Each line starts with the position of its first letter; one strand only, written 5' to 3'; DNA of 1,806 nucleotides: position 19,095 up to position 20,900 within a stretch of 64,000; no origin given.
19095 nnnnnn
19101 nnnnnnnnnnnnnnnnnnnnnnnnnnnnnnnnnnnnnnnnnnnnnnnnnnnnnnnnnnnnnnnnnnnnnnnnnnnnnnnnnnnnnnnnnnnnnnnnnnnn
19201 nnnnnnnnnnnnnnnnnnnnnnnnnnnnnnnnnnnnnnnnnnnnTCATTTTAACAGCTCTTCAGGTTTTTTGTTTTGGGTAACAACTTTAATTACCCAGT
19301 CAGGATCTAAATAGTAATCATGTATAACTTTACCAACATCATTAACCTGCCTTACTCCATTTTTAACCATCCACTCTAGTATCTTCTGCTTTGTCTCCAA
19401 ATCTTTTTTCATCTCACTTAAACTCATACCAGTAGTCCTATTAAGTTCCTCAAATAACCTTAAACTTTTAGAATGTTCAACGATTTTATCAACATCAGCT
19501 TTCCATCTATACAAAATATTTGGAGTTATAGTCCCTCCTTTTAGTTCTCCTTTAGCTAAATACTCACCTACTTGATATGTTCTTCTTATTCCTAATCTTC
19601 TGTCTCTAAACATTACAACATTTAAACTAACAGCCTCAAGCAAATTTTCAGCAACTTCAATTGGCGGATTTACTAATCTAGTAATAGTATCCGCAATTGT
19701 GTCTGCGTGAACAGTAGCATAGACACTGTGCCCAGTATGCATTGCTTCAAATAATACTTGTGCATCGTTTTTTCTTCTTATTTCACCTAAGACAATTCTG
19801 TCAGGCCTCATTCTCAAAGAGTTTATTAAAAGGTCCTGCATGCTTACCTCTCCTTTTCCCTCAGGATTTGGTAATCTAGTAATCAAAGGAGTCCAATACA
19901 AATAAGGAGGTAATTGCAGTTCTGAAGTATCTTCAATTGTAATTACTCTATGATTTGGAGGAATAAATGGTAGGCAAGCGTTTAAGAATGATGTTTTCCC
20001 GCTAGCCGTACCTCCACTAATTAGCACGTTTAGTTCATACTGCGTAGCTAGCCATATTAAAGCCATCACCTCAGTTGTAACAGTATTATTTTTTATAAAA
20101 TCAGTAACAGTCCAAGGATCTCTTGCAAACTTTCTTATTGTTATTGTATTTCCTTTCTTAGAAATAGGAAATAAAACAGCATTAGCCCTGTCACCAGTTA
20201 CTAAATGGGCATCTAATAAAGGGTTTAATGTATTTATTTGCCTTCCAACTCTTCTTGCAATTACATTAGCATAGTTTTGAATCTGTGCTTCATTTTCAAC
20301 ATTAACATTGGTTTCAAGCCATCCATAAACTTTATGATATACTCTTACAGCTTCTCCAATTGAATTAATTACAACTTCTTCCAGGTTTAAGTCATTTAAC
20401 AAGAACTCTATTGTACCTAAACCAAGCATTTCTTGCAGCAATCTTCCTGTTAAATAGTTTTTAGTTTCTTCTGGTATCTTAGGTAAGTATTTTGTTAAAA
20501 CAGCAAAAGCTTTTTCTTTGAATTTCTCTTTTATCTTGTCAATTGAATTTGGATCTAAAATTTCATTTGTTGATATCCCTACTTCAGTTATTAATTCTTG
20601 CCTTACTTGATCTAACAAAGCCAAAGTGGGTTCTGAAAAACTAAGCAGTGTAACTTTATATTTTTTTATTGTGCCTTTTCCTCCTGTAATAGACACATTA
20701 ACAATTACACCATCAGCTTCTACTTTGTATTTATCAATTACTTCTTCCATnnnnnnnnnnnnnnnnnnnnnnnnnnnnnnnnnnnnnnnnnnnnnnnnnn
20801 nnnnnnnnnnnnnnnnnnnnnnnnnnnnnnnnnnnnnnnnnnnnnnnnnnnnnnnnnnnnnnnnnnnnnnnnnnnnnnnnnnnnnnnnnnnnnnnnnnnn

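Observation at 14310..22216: Type IV-filament assembly locus with split TadB/TadC-like platform, FlaI-like ATPase, membrane wHTH protein and three KaiC/FlaH-like proteins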

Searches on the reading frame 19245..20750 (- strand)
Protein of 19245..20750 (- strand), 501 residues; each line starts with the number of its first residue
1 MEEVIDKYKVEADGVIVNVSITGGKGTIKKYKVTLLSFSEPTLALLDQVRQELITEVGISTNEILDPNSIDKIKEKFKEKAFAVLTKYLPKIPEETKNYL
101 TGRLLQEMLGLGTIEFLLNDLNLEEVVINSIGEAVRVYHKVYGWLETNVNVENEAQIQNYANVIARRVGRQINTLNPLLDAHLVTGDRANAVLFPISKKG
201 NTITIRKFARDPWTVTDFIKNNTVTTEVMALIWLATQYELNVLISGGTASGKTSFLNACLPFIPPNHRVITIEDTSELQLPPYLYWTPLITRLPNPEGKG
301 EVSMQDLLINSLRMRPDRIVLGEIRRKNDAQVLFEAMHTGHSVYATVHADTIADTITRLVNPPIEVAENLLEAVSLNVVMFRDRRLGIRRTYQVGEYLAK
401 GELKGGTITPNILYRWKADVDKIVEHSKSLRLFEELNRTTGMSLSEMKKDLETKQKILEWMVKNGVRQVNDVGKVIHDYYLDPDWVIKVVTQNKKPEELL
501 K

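Call 4: search_protein_families(library=pfam, proteins=[window:19245-20750:-], max_evalue=0.01)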
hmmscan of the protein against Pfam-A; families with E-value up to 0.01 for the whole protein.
window:19245-20750:- (501 aa): 3 families
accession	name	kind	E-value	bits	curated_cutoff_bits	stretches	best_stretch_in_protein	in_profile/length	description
PF00437.27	T2SSE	-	1.2e-35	123.3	24.9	1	194-380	99-273/370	Type II/IV secretion system protein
PF23989.1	PilB3_C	-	0.00032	21.2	27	1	432-491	12-71/83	PilB3-like, C-terminal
PF02829.19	3H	-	0.0016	19.1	25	1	134-188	26-80/97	3H domain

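Call 5: search_protein_families(library=ncbifam, proteins=[window:19245-20750:-], max_evalue=0.01)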
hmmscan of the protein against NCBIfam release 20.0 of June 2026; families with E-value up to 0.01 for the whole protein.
window:19245-20750:- (501 aa): 20 families
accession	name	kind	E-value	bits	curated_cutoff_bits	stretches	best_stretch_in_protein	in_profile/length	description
NF058587.1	archaellum_moto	equivalog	5.3e-83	279.6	550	1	69-480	105-518/527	archaellum flagellar ATPase motor FlaI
TIGR03819.1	heli_sec_ATPase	hypoth_equivalog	6.9e-54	183.3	373.15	1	99-360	40-298/340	TadA family conjugal transfer-associated ATPase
TIGR02788.1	VirB11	equivalog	1.3e-41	142.7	249.95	2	227-361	132-264/308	P-type DNA transfer ATPase VirB11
NF053672.1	bindosome_BasE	exception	9.3e-40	136.8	1000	1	120-482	147-510/512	bindosome assembly system ATPase subunit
TIGR02782.1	TrbB_P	equivalog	3.9e-35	121.6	304.55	1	105-380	6-276/303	P-type conjugative transfer ATPase TrbB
NF010469.0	PRK13894.1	subfamily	7e-30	104.5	508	1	113-359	26-264/320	conjugal transfer ATPase TrbB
NF010475.0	PRK13900.1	equivalog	1.1e-29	103.5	389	1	226-358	147-278/333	type IV secretion system ATPase VirB11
NF010407.0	PRK13833.1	subfamily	2.5e-27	96.2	499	1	104-376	13-276/323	conjugal transfer protein TrbB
NF010425.0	PRK13851.1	equivalog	3.1e-22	78.9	461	2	235-353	158-274/344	type IV secretion system protein VirB11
NF041000.1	ATPase_ComGA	equivalog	3.3e-20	72.2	300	1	240-365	129-248/267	competence type IV pilus ATPase ComGA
TIGR02538.1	type_IV_pilB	equivalog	2.5e-14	52.8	675.65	1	242-380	319-447/564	type IV-A pilus assembly ATPase PilB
TIGR01420.1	pilT_fam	subfamily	5.7e-14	52.1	319.1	1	241-384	124-265/343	PilT/PilU family type 4a pilus ATPase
TIGR02533.1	type_II_gspE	equivalog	3.2e-13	49.2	630.25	1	242-380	246-374/486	type II secretion system ATPase GspE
NF007755.0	PRK10436.1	equivalog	3.4e-13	49.1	617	1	242-380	222-350/465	type II secretion system protein GspE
TIGR02524.1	dot_icm_DotB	equivalog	4.7e-10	39.2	463.3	1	239-361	134-258/358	Dot/Icm type IV secretion system ATPase DotB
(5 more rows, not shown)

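Call 9: find_encoding_contigs(protein=window:19245-20750:-, flank=10000, max_places=6)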
Protein window:19245-20750:- (501 aa): 4 contigs read that carry it; 1 place shown.
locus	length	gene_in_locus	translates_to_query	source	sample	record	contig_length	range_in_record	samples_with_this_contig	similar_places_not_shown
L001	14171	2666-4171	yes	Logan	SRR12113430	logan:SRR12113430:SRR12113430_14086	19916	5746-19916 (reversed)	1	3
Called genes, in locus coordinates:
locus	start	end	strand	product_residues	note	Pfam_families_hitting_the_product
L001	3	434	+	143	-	?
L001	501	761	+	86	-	-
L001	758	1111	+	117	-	-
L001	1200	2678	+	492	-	-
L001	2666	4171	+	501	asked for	PF27713:UCP018868 (faint), PF00437:T2SSE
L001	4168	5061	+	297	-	PF00482:T2SSF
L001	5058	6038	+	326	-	PF00482:T2SSF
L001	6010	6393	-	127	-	-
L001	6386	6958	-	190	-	PF24336:DUF7504, PF06745:ATPase (weak)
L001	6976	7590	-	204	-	PF09335:VTT_dom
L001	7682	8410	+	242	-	PF06745:ATPase, PF13481:AAA_25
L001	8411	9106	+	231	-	PF06745:ATPase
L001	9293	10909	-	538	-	-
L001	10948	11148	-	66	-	PF01402:RHH_1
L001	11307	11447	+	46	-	PF01402:RHH_1 (weak)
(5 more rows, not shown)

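Call 10: find_homologous_proteins(query=window:19245-20750:-, max_evalue=1e-20)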
Query window:19245-20750:- (501 aa): 7444 proteins with E <= 1e-20 among 8000 candidates; the best 120 are listed.
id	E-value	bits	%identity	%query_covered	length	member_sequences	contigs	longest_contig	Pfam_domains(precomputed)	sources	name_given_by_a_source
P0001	0.0e+0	1111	100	100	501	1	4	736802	PF00437.27,PF27713.1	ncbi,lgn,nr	ncbi:MAG: CpaF family protein [Candidatus Woesearchaeota archaeon]|nr:MAG: CpaF family protein [Cand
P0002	8.5e-236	801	70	100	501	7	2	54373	PF00437.27,PF27713.1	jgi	-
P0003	4.1e-234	796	71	100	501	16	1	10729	PF00437.27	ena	-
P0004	5.3e-226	769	67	100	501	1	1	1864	PF00437.27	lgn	-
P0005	3.7e-223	760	67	100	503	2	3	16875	PF23989.1,PF00437.27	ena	-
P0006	2.8e-222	757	67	98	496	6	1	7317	PF00437.27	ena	-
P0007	4.1e-222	756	65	100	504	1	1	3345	PF00437.27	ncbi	-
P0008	6.8e-222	755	66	100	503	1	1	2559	PF00437.27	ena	-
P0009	7.8e-222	755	66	100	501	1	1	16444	PF00437.27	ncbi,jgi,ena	-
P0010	1.8e-221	754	68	99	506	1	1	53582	PF00437.27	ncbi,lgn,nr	ncbi:Flp pilus assembly complex ATPase component TadA [Candidatus Woesearchaeota archaeon]|nr:Flp pi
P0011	2.7e-221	753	66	100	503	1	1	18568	PF00437.27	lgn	-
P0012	1.4e-220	751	66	100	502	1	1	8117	PF23989.1,PF00437.27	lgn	-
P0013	4.6e-220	749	66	99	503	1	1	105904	PF23989.1,PF00437.27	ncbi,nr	ncbi:Flp pilus assembly complex ATPase component TadA [Candidatus Woesearchaeota archaeon]|nr:Flp pi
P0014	4.6e-220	749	66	100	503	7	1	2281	PF00437.27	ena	-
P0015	6.1e-220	749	66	100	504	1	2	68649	PF00437.27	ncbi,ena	-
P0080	3.2e-211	720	61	100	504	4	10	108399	PF23989.1,PF00437.27,PF27713.1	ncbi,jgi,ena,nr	ncbi:MAG TPA: ATPase, T2SS/T4P/T4SS family [Candidatus Nanoarchaeia archaeon]|nr:ATPase, T2SS/T4P/T4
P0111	1.7e-207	708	64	97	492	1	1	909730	PF00437.27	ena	-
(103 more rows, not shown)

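Call 14: find_encoding_contigs(protein=P0013, flank=10000, max_places=2)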
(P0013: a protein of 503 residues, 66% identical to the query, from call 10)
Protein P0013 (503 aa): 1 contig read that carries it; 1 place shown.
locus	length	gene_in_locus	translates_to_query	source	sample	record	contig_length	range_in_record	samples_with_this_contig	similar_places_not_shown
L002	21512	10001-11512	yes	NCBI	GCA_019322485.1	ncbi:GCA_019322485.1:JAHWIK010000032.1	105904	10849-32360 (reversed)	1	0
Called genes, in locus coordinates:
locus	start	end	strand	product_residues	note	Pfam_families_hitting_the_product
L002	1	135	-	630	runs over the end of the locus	PF07719:TPR_2 (faint), PF13431:TPR_17 (faint), PF13181:TPR_8 (faint), PF13371:TPR_9 (weak), PF14559:TPR_19 (faint), PF00515:TPR_1 (weak), PF13432:TPR_16 (weak)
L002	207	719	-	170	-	PF03703:bPH_2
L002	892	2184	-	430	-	PF02403:Seryl_tRNA_N, PF00587:tRNA-synt_2b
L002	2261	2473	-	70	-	-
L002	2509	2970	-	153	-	-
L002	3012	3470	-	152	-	-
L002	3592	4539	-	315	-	-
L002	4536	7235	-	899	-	-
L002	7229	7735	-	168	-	-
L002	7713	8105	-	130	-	-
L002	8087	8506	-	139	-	-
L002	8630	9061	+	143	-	-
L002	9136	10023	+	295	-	-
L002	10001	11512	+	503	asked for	PF00437:T2SSE, PF23989:PilB3_C (faint)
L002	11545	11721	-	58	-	-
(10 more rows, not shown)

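Call 15: find_encoding_contigs(protein=P0080, flank=10000, max_places=2)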
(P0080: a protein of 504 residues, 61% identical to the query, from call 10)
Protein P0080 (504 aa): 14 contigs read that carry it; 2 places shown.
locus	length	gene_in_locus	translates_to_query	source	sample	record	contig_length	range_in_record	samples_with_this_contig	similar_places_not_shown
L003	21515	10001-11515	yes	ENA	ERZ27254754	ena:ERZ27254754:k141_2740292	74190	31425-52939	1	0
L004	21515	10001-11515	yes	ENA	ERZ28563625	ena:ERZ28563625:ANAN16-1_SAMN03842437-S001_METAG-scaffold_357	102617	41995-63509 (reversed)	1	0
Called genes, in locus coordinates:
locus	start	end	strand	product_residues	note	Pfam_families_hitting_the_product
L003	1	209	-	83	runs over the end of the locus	PF04014:MazE_antitoxin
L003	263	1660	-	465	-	PF00753:Lactamase_B (weak), PF12706:Lactamase_B_2 (weak), PF22505:RNase_J_b_CASP, PF07521:RMMBL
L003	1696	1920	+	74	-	-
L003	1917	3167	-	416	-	PF11617:Cu-binding_MopE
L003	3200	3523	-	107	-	PF02643:DUF192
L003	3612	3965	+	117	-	-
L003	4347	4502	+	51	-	PF26477:DUF8150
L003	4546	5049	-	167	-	-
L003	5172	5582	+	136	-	PF04021:Class_IIIsignal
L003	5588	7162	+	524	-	-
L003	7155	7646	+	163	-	-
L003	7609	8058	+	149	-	-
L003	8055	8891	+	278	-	-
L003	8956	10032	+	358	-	-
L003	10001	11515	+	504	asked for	PF27713:UCP018868 (faint), PF00437:T2SSE, PF23989:PilB3_C (weak)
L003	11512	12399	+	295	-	PF00482:T2SSF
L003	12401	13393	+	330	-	PF00482:T2SSF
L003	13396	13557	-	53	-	-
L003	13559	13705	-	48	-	-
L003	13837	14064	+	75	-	-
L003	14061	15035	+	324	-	PF00723:Glyco_hydro_15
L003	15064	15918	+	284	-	PF03372:Exo_endo_phos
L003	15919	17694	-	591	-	PF06202:GDE_C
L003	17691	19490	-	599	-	PF05693:Glycogen_syn, PF00534:Glycos_transf_1 (weak), PF13692:Glyco_trans_1_4 (weak), PF20706:GT4-conflict (weak)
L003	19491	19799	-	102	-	-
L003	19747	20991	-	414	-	PF03065:Glyco_hydro_57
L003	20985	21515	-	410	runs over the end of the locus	PF08323:Glyco_transf_5, PF13439:Glyco_transf_4, PF13579:Glyco_trans_4_4, PF13477:Glyco_trans_4_2 (weak), PF20706:GT4-conflict, PF00534:Glycos_transf_1, PF13692:Glyco_trans_1_4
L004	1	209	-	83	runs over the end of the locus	PF04014:MazE_antitoxin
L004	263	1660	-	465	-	PF00753:Lactamase_B (weak), PF12706:Lactamase_B_2 (weak), PF22505:RNase_J_b_CASP, PF07521:RMMBL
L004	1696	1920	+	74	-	-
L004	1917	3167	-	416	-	PF11617:Cu-binding_MopE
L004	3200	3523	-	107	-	PF02643:DUF192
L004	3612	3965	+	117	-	-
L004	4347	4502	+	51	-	PF26477:DUF8150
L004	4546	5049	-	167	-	-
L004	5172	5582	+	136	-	PF04021:Class_IIIsignal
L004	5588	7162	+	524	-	-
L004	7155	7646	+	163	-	-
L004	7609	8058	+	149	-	-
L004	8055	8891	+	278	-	-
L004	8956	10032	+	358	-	-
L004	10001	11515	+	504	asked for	PF27713:UCP018868 (faint), PF00437:T2SSE, PF23989:PilB3_C (weak)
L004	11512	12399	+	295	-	PF00482:T2SSF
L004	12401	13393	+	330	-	PF00482:T2SSF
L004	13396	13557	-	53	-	-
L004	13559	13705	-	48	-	-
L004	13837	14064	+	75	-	-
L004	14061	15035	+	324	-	PF00723:Glyco_hydro_15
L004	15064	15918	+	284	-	PF03372:Exo_endo_phos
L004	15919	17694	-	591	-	PF06202:GDE_C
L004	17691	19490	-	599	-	PF05693:Glycogen_syn, PF00534:Glycos_transf_1 (weak), PF13692:Glyco_trans_1_4 (weak), PF20706:GT4-conflict (weak)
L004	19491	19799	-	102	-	-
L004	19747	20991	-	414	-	PF03065:Glyco_hydro_57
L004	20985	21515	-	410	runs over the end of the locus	PF08323:Glyco_transf_5, PF13439:Glyco_transf_4, PF13579:Glyco_trans_4_4, PF13477:Glyco_trans_4_2 (weak), PF20706:GT4-conflict, PF00534:Glycos_transf_1, PF13692:Glyco_trans_1_4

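Call 16: find_encoding_contigs(protein=P0111, flank=10000, max_places=2)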
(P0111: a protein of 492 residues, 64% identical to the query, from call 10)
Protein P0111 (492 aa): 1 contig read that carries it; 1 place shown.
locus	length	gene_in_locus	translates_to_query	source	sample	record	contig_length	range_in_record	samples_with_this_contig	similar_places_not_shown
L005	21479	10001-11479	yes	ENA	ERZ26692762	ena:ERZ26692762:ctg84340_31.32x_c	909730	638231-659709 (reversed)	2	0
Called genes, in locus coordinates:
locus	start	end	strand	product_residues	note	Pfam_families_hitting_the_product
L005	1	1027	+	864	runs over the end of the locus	PF00270:DEAD, PF00271:Helicase_C, PF19306:WHD_Lhr, PF08494:DEAD_assoc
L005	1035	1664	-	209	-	-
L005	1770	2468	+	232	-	PF00149:Metallophos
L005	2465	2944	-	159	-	-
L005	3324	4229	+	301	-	PF02729:OTCace_N, PF00185:OTCace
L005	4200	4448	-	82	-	PF00462:Glutaredoxin, PF13417:GST_N_3 (weak)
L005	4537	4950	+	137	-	-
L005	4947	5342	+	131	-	-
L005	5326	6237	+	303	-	-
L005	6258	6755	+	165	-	-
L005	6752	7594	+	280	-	-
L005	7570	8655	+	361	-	-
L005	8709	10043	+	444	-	-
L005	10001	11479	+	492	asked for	PF00437:T2SSE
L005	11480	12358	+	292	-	PF00482:T2SSF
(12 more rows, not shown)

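Call 28: find_related_loci(query=A1, collection=genome_contigs, flank=10000)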
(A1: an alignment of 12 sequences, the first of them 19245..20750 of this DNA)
Query A1 (501 aa) in genome_contigs; peptide patterns used: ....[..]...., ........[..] (x = any residue, [..] = any of these).
600 stretches matched a pattern (row limit reached: there are more); 597 encode a relative of the query (tblastn E <= 1e-3); the best 80 are kept; 80 distinct loci.
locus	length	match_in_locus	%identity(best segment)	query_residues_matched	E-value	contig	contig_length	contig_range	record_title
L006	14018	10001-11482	55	5-496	0e+0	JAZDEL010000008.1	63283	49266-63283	MAG: Candidatus Iainarchaeum archaeon isolate MEGAHIT-group-0.15 k141_2646207, whole genome shotgun sequence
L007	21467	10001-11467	54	2-495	0e+0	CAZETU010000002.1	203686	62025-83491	MAG TPA_asm: Candidatus Woesearchaeota archaeon isolate binchicken_co243_217 genome assembly, contig: NODE_12_length_203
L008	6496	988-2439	53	6-494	1e-178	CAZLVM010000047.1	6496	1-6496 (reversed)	MAG TPA_asm: uncultured Methanosarcinales archaeon isolate binchicken_co171_24 genome assembly, contig: NODE_4280_length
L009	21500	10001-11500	53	3-500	1e-173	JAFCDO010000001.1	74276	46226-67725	Candidatus Parvarchaeota archaeon isolate Meg19_1012_Bin_507 Meg19_1012_Bin_507_scaffold_308, whole genome shotgun seque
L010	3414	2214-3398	60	2-397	8e-170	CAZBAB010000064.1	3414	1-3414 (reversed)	MAG TPA_asm: Candidatus Woesearchaeota archaeon isolate binchicken_co357_152 genome assembly, contig: NODE_16871_length_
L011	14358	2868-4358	49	3-501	3e-160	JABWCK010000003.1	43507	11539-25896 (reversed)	MAG: Candidatus Micrarchaeota archaeon isolate MAG_54 scaffold_699, whole genome shotgun sequence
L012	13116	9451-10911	49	2-494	2e-158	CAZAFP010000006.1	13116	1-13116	MAG TPA_asm: uncultured Methanosarcinales archaeon isolate binchicken_co32_262 genome assembly, contig: NODE_7924_length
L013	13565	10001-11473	50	2-494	1e-156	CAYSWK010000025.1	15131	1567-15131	MAG TPA_asm: Candidatus Micrarchaeota archaeon isolate SRP192515_co1_84 genome assembly, contig: NODE_3769_length_15131_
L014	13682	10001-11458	47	3-494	2e-153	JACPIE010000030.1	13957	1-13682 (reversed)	MAG: Candidatus Woesearchaeota archaeon isolate NC_groundwater_432_Ag_B-0.1um_40_22 GD18-4_B1_scaffold_1392258, whole ge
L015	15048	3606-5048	49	8-494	2e-153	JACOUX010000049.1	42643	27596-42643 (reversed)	MAG: Candidatus Woesearchaeota archaeon isolate NC_groundwater_84_Ag_S-0.1um_40_33 S35_SO-1_scaffold_256882, whole genom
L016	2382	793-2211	49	1-481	1e-158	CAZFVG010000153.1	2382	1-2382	MAG TPA_asm: uncultured Methanosarcinales archaeon isolate binchicken_co54_27 genome assembly, contig: NODE_100197_lengt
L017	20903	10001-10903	65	4-304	1e-130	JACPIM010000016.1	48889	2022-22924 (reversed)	MAG: Candidatus Woesearchaeota archaeon isolate NC_groundwater_440_Ag_B-0.1um_30_18 GD18-4_B1_scaffold_1189470, whole ge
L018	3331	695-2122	42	5-487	1e-126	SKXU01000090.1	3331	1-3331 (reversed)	MAG: Candidatus Woesearchaeota archaeon isolate CSSed162cmB_258 CSSed16-2cmB-171455, whole genome shotgun sequence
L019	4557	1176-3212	60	4-497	9e-101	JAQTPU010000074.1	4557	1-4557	MAG: Candidatus ainarchaeum sp. isolate STB_123 NODE_63779_length_4557_cov_2.747404_Sandtown_B, whole genome shotgun seq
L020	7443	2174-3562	37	31-494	2e-92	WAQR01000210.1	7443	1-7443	MAG: Candidatus Hydrothermarchaeota archaeon isolate S146_76_esom k151_612296, whole genome shotgun sequence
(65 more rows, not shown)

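Call 31: search_solved_structures(query=window:19245-20750:-, max_evalue=1e-10)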
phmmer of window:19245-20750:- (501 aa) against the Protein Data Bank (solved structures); distinct sequences matched with E-value up to 1e-10: 9.
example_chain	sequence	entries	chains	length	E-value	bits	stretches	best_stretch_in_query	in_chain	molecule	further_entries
2oap_1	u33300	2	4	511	2.4e-70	240.8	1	99-487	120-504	Type II secretion system protein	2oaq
4ii7_A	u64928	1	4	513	4.5e-56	193.7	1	70-396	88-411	FlaI ATPase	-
4ihq_A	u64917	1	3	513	3e-55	191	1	70-396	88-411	FlaI ATPase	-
8rkd_E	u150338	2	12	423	1.1e-47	166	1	97-360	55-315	Pilus assembly ATPase CpaF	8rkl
8rjf_A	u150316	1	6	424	1.1e-47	166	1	97-360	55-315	Pilus assembly ATPase CpaF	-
9e24_A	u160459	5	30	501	1.8e-47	165.3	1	97-360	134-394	CpaF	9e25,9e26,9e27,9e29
6bge_A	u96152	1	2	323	2.6e-21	79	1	160-362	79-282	VirB11-like protein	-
1g6o_A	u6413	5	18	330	2.7e-21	79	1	160-362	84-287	CAG-ALPHA | virB11 homolog | Cag-alfa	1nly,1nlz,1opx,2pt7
2gza_A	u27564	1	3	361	2.1e-15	59.6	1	228-359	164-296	Type IV secretion system protein VirB11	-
